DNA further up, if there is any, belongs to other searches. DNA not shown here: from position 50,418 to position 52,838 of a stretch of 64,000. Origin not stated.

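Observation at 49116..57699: Two GH57 glycogen-type enzymes inserted inside a complete mannose-family PTS / HprK-RapZ-PtsN regulatory block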

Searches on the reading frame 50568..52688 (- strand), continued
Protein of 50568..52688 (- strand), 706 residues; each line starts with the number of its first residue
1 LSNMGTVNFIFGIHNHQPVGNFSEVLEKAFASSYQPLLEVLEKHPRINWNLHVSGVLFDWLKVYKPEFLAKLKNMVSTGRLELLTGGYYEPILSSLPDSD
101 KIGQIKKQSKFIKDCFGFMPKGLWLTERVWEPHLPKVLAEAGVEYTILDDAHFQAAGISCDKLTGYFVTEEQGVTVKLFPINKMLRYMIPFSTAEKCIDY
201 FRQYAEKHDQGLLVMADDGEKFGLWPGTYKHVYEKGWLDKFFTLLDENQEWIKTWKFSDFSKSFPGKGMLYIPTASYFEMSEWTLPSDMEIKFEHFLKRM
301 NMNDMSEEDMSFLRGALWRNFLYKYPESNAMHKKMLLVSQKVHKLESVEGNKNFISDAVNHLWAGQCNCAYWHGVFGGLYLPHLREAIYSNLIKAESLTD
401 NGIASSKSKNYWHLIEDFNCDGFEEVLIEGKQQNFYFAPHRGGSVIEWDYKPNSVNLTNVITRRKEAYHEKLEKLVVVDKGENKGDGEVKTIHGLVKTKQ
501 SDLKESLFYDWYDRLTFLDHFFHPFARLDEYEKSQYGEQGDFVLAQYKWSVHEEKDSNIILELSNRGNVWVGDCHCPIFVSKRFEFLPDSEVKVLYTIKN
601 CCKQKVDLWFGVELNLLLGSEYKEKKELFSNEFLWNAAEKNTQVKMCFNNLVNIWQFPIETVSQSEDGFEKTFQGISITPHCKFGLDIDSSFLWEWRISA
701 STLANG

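Call 32: search_protein_families(library=pfam, proteins=[L017:4577-6016:+, L017:6339-6689:+, L017:6774-7742:+, L017:7891-8268:+, L017:8299-8787:+, L017:8904-9800:+, L017:12623-13174:+, L017:13167-13436:+, L009:4754-5653:+, L009:5656-7263:+])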
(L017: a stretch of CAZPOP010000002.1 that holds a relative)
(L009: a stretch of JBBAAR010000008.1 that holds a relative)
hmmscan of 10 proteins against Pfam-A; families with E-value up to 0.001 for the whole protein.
L017:4577-6016:+ (479 aa): 4 families
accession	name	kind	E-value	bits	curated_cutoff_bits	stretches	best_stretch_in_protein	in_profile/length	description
PF04552.19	Sigma54_DBD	-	7.5e-60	201.7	22.8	1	301-459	2-160/160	Sigma-54, DNA binding domain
PF04963.19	Sigma54_CBD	-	3.8e-59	200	22.9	1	104-285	8-185/185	Sigma-54 factor, core binding domain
PF00309.25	Sigma54_AID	-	9.9e-14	51.4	23.8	1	2-47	1-46/46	Sigma-54 factor, Activator interacting domain (AID)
PF13545.12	HTH_Crp_2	-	5.5e-05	23.5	27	0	342-368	16-42/70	Crp-like helix-turn-helix domain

L017:6339-6689:+ (116 aa): 1 family
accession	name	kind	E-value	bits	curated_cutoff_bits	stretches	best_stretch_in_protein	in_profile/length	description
PF02482.25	Ribosomal_S30AE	-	5.4e-21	75.6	23.7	1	3-92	1-87/88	Sigma 54 modulation protein / S30EA ribosomal protein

L017:6774-7742:+ (322 aa): 3 families
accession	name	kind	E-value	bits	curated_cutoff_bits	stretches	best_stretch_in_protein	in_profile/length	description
PF07475.17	Hpr_kinase_C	-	2.2e-64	216.5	33.3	1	135-302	3-170/171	HPr Serine kinase C-terminal domain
PF02603.21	Hpr_kinase_N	-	7.1e-36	123.4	24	1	4-131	1-125/125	HPr Serine kinase N terminus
PF07085.17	DRTGG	-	3e-06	27.4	25.2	1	75-127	50-102/105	DRTGG domain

L017:7891-8268:+ (125 aa): 1 family
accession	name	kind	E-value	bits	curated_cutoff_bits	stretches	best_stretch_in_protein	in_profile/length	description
PF03610.21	EIIA-man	-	6.9e-16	58.8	21.4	1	3-112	1-112/116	PTS system fructose IIA component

L017:8299-8787:+ (162 aa): 1 family
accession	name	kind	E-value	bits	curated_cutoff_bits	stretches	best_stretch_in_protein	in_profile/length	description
PF03830.20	PTSIIB_sorb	-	1e-40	139.9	27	1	3-148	1-146/148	PTS system sorbose subfamily IIB component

L017:8904-9800:+ (298 aa): 6 families
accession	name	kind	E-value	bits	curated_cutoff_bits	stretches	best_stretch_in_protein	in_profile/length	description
PF02470.25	MlaD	-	7.1e-16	58.7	25.1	1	38-112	3-81/81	MlaD protein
PF04108.17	ATG17_like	-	1.6e-05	25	43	1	134-280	28-177/355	Autophagy protein ATG17-like domain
PF04513.17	Baculo_PEP_C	-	6.3e-05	23.5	38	1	166-265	21-115/140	Baculovirus polyhedron envelope protein, PEP, C terminus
PF07889.17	DUF1664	-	0.00013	22.4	34.6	1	164-253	30-119/124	Protein of unknown function (DUF1664)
PF07464.16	ApoLp-III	-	0.00014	22.4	36.3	1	176-234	52-110/146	Apolipophorin-III precursor (apoLp-III)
PF10157.14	BORCS6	-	0.00018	22.1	35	1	167-253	6-92/101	BLOC-1-related complex sub-unit 6 C-terminal helix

L017:12623-13174:+ (183 aa): 2 families
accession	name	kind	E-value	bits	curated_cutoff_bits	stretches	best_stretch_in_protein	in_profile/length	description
PF19502.5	DUF6036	-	8.6e-06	26.1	23.6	1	8-167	10-133/164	Nucleotidyltransferase of unknown function (DUF6036)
PF10706.15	Aminoglyc_resit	-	0.00031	21.4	21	1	10-127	4-128/149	Aminoglycoside-2''-adenylyltransferase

L017:13167-13436:+ (89 aa): 0 families

L009:4754-5653:+ (299 aa): 2 families
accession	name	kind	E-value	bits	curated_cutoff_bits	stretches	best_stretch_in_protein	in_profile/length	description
PF16258.11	DUF4912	-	8.3e-33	113.6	29.4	1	33-152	1-115/118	Domain of unknown function (DUF4912)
PF09136.16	Glucodextran_B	-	2.7e-05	24.4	27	1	235-293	19-80/83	Glucodextranase, domain B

L009:5656-7263:+ (535 aa): 2 families
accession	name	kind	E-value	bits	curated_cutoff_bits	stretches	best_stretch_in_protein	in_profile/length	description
PF03065.20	Glyco_hydro_57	-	9.2e-46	156.9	21.2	1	17-406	2-287/291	Glycosyl hydrolase family 57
PF09210.16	BE_C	-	1.5e-40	138.1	25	1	434-534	1-101/101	1,4-alpha-glucan branching enzyme, C-terminal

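Call 33: search_solved_structures(query=window:50568-52688:-, show_alignments=1)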
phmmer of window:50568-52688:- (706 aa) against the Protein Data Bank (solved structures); distinct sequences matched with E-value up to 0.001: 1.
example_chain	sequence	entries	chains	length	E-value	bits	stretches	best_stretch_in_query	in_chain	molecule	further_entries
1k1w_A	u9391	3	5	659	2.9e-151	508.5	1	6-680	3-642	4-ALPHA-GLUCANOTRANSFERASE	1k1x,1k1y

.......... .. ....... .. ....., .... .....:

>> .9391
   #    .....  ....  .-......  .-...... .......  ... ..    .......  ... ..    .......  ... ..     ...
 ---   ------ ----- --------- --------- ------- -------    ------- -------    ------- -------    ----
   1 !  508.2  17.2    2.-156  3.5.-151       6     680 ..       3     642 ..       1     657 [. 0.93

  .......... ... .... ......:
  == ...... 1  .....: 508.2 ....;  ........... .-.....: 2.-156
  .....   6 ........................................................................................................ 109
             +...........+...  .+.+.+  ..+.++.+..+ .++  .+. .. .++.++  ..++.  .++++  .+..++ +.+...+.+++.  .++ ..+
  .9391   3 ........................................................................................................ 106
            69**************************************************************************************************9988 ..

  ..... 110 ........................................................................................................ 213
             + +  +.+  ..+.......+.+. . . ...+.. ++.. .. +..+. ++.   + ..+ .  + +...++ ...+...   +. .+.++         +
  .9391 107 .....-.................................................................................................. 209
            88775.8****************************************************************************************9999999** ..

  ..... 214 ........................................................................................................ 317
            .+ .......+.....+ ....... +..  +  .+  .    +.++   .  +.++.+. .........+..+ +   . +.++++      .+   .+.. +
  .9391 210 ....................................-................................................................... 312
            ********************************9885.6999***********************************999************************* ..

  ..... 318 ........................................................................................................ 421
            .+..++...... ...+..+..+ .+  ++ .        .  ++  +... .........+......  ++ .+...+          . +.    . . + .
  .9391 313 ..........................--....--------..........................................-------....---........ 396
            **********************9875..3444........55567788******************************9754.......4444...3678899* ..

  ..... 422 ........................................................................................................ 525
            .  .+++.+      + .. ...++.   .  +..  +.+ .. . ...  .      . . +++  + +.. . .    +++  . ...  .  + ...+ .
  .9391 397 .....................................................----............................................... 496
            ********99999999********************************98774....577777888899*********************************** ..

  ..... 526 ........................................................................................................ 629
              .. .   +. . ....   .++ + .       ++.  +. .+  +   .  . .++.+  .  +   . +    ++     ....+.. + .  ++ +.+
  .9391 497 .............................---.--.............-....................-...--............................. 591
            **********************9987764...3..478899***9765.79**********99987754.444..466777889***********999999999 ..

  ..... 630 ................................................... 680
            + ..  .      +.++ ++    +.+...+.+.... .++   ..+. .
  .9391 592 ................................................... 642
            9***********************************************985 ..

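Call 47: search_protein_families(library=ncbifam, proteins=[window:50568-52688:-], max_evalue=0.001)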
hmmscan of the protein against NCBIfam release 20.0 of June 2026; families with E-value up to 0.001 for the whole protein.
window:50568-52688:- (706 aa): 0 families

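Call 53: find_encoding_contigs(protein=P0111, flank=7000, max_places=1)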
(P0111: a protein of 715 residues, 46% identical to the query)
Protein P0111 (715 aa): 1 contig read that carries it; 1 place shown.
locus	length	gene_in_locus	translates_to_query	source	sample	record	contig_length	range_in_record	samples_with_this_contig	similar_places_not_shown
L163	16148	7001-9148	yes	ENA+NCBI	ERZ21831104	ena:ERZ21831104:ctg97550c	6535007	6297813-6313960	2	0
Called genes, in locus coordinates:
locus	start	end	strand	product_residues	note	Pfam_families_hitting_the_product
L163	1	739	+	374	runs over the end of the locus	PF04748:Polysacc_deac_2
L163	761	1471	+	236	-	PF03740:PdxJ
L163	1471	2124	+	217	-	PF00702:Hydrolase, PF13419:HAD_2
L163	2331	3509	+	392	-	-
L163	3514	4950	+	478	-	PF07494:Reg_prop (faint), PF02012:BNR (faint), PF13860:FlgD_ig (weak)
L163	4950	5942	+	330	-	-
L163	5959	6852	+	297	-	PF03687:UPF0164 (weak), PF19572:PorV (weak), PF18990:DUF5723 (faint)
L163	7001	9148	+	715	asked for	PF01074:Glyco_hydro_38N, PF03065:Glyco_hydro_57, PF09094:AmyA-A_glucT_m, PF09095:AmyA-gluTrfs_C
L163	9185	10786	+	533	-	PF22694:CtpB_N-like, PF00595:PDZ (weak), PF13180:PDZ_2, PF17820:PDZ_6, PF03572:Peptidase_S41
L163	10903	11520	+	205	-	PF01618:MotA_ExbB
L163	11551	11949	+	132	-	PF02472:ExbD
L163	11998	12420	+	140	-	PF02472:ExbD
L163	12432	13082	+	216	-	PF13103:TonB_2 (faint), PF03544:TonB_C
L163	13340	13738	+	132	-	PF02472:ExbD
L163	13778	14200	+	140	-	PF02472:ExbD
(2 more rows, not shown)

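Call 54: find_encoding_contigs(protein=P0045, flank=7000, max_places=1)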
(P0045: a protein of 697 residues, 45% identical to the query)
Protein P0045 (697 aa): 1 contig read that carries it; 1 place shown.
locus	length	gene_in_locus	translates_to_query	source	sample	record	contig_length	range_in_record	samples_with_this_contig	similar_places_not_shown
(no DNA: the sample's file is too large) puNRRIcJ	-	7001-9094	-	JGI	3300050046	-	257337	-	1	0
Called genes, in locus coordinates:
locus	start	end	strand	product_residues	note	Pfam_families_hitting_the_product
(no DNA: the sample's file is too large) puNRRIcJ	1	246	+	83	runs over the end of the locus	PF12773:DZR (faint), PF13240:Zn_Ribbon_1 (weak)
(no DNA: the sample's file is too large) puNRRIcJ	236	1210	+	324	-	PF01380:SIS, PF00571:CBS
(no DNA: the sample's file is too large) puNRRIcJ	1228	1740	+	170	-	PF06835:LptC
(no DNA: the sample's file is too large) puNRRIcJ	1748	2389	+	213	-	PF06835:LptC (faint), PF03968:LptD_N (weak)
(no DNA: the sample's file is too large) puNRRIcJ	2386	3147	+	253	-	PF00005:ABC_tran, PF13304:AAA_21 (faint)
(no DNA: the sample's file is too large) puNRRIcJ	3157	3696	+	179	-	PF02482:Ribosomal_S30AE, PF16321:Ribosom_S30AE_C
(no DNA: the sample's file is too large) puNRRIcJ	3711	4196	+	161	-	PF00359:PTS_EIIA_2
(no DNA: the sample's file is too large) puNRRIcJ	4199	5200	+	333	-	PF02603:Hpr_kinase_N, PF07085:DRTGG (weak), PF27840:ScmC (weak), PF07475:Hpr_kinase_C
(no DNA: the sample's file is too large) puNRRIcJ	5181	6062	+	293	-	PF03668:RapZ-like_N, PF22740:PapZ_C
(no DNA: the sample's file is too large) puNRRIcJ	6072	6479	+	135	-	PF03610:EIIA-man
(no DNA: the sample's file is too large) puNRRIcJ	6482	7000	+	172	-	PF03830:PTSIIB_sorb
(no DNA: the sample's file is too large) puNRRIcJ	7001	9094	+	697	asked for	PF01074:Glyco_hydro_38N, PF03065:Glyco_hydro_57, PF09094:AmyA-A_glucT_m, PF09095:AmyA-gluTrfs_C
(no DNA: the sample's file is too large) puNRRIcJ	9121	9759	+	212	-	PF03609:EII-Sor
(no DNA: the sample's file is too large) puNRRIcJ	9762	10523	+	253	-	PF03613:EIID-AGA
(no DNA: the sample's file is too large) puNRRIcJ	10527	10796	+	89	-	PF00381:PTS-HPr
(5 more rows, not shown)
